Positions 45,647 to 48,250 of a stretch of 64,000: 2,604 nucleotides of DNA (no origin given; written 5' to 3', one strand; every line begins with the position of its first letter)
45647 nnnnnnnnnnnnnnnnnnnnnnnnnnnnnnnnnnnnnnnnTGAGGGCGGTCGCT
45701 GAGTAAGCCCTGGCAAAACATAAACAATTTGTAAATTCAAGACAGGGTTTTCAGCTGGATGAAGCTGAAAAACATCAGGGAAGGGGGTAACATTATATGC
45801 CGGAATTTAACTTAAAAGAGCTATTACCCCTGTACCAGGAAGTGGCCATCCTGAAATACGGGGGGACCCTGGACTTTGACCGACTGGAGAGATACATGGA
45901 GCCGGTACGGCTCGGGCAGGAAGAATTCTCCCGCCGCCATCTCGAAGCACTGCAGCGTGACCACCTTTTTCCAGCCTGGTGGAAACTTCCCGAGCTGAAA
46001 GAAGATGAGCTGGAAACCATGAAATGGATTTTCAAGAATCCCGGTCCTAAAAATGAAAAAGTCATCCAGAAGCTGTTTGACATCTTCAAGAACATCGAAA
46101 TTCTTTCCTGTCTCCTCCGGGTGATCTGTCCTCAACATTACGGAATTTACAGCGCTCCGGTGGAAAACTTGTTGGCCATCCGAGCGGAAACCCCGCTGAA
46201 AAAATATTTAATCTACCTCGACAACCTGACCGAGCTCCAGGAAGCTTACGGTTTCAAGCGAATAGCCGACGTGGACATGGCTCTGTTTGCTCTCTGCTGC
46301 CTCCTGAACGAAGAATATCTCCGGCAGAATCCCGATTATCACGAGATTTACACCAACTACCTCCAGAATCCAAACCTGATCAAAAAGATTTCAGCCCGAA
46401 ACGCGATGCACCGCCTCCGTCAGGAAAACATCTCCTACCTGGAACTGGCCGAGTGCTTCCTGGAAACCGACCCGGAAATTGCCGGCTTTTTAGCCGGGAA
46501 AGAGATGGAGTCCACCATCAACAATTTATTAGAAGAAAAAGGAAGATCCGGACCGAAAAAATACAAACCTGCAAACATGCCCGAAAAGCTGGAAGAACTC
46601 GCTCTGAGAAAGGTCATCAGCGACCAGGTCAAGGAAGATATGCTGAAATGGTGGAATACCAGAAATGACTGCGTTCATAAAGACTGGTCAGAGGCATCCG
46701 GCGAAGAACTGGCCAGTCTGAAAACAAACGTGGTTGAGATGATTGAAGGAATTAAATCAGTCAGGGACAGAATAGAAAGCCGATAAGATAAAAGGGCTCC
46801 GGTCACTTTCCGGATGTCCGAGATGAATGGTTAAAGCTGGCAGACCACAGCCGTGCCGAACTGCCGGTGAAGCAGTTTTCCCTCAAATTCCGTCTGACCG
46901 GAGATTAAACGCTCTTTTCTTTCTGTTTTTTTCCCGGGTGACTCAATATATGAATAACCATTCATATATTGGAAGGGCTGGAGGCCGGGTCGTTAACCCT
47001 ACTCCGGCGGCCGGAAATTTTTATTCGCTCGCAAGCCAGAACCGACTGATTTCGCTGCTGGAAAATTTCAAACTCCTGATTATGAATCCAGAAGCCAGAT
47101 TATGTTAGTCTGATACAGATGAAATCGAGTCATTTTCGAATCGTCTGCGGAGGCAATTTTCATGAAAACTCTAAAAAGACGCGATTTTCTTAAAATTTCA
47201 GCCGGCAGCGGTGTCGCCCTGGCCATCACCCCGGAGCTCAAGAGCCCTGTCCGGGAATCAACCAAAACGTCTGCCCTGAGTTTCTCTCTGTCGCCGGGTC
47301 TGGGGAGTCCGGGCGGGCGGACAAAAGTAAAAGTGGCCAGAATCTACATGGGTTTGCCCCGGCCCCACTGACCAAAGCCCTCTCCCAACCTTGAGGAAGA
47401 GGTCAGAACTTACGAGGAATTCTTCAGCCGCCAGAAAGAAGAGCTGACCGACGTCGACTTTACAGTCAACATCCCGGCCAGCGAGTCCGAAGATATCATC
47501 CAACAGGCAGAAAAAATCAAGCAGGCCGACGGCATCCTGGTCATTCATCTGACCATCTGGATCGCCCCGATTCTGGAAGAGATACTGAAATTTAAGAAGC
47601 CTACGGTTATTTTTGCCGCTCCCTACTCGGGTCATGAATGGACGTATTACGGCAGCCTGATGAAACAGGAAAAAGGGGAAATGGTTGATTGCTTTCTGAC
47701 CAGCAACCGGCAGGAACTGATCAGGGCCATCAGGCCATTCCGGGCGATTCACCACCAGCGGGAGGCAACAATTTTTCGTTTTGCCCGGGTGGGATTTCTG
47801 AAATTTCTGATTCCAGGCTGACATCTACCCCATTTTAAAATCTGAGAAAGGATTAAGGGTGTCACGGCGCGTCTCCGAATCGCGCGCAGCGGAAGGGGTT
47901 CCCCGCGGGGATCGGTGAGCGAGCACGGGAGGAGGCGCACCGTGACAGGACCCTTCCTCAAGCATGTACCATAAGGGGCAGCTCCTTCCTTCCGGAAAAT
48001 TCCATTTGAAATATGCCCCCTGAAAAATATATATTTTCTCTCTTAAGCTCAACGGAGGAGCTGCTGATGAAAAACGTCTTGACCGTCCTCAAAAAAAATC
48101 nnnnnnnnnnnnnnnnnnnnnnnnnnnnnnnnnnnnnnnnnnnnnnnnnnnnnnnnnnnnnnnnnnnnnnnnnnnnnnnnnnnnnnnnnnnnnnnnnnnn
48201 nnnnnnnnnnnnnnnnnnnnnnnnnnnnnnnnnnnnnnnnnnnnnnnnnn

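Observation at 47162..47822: Tat-signal protein gene reading through an in-frame TGA with a SECIS-like hairpin: selenoprotein or recoding candidate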

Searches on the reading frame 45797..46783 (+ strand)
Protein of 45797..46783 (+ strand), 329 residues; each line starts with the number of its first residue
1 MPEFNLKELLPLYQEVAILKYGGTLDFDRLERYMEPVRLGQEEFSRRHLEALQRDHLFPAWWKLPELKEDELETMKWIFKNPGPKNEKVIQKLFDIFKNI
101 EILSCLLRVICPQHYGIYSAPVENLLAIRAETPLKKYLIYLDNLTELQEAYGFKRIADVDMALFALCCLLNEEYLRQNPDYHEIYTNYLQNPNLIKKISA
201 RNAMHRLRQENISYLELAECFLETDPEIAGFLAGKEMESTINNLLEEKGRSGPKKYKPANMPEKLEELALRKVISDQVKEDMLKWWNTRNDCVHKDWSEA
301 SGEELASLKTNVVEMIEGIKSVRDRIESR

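Call 41: find_encoding_contigs(protein=window:45797-46783:+, flank=3000, max_places=6)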
Protein window:45797-46783:+ (329 aa): 8 contigs read that carry it; 5 places shown.
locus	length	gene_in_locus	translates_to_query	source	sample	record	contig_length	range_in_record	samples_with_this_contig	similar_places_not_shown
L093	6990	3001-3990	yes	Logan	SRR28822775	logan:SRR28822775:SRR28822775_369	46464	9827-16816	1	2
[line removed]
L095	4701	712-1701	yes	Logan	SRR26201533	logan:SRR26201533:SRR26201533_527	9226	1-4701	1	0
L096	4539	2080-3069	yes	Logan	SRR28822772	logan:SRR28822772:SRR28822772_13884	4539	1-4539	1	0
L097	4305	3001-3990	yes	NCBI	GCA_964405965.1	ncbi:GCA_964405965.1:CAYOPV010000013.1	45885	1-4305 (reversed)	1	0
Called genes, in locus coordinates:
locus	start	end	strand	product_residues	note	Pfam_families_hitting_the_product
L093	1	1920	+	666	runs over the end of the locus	PF03169:OPT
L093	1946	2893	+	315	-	PF26233:NicX, PF02073:Peptidase_M29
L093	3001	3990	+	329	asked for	-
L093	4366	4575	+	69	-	-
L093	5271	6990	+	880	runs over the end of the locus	PF00246:Peptidase_M14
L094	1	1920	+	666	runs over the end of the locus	-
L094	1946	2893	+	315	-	PF26233:NicX, PF02073:Peptidase_M29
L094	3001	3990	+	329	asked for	-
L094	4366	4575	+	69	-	-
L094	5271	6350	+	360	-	?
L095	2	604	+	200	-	?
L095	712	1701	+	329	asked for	-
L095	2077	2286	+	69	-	-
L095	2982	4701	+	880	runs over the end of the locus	PF00246:Peptidase_M14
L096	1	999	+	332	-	?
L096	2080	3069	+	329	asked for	-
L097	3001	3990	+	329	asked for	-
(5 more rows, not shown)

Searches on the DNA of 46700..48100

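Call 15: search_rna_families(source=window, start=46700, end=48100, threshold=evalue, max_evalue=10)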
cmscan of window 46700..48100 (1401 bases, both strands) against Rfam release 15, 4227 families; matches with E-value up to 10: 4.
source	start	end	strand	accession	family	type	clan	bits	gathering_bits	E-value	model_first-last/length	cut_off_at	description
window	47381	47473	-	RF02240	Xoo1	Gene; sRNA;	-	19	70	2.3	1-95/95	no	Xanthomonadaceae sRNA Xoo1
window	46983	47012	-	RF00622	CPEB3_ribozyme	Gene; ribozyme;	-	15.8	35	0.61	15-44/78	no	Mammalian CPEB3 ribozyme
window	46878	46974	-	RF00377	snoU6-53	Gene; snRNA; snoRNA; CD-box;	-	14.7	36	5.7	1-110/110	no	Small nucleolar RNA U6-53/MBII-28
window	47142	47203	-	RF01129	sR44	Gene; snRNA; snoRNA; CD-box;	-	14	45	1.6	1-55/55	no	Small nucleolar RNA sR44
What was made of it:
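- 47378..47402 (+): The 'SECIS-like' hairpin: a weak, window-specific stem within coding sequence, not a recoding element. Call 15 (no Rfam hit).
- On Bacterial selenoprotein gene: No SECIS match in Rfam (call 15). bSECISearch itself could not be run.
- Rfam returned only four weak matches to unrelated RNA families in the region (call 15).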

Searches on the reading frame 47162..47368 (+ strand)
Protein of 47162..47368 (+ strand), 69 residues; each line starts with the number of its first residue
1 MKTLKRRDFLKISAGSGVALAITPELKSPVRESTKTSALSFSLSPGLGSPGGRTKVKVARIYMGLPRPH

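Call 40: find_encoding_contigs(protein=window:47162-47368:+, flank=3000, max_places=6)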
Protein seq(69 aa) (69 aa): 10 contigs read that carry it; 6 places shown.
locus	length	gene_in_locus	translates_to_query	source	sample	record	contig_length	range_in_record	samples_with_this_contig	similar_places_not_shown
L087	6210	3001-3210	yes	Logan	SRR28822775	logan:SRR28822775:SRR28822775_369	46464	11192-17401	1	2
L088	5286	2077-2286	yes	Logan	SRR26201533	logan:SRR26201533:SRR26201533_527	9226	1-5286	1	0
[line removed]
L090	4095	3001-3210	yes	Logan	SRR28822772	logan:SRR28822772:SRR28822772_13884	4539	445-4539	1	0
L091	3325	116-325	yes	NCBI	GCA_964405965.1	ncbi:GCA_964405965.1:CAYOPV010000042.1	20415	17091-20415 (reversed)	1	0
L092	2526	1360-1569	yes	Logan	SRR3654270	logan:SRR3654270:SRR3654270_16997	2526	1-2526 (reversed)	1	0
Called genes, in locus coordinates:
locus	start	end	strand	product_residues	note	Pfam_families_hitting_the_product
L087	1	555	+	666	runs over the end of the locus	PF03169:OPT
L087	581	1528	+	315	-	PF26233:NicX, PF02073:Peptidase_M29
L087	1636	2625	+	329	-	-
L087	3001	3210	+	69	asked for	-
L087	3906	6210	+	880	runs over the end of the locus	PF00246:Peptidase_M14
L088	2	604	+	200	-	?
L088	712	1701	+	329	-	-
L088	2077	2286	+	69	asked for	-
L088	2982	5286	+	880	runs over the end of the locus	PF00246:Peptidase_M14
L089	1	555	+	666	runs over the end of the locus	-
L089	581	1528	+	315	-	PF26233:NicX, PF02073:Peptidase_M29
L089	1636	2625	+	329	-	-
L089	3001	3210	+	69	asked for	-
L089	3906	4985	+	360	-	?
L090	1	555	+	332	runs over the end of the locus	?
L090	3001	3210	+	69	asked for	-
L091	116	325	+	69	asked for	-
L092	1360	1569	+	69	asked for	-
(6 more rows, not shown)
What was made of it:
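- Tried and rejected: The exact-protein look-up then found 10 contigs (call 40).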
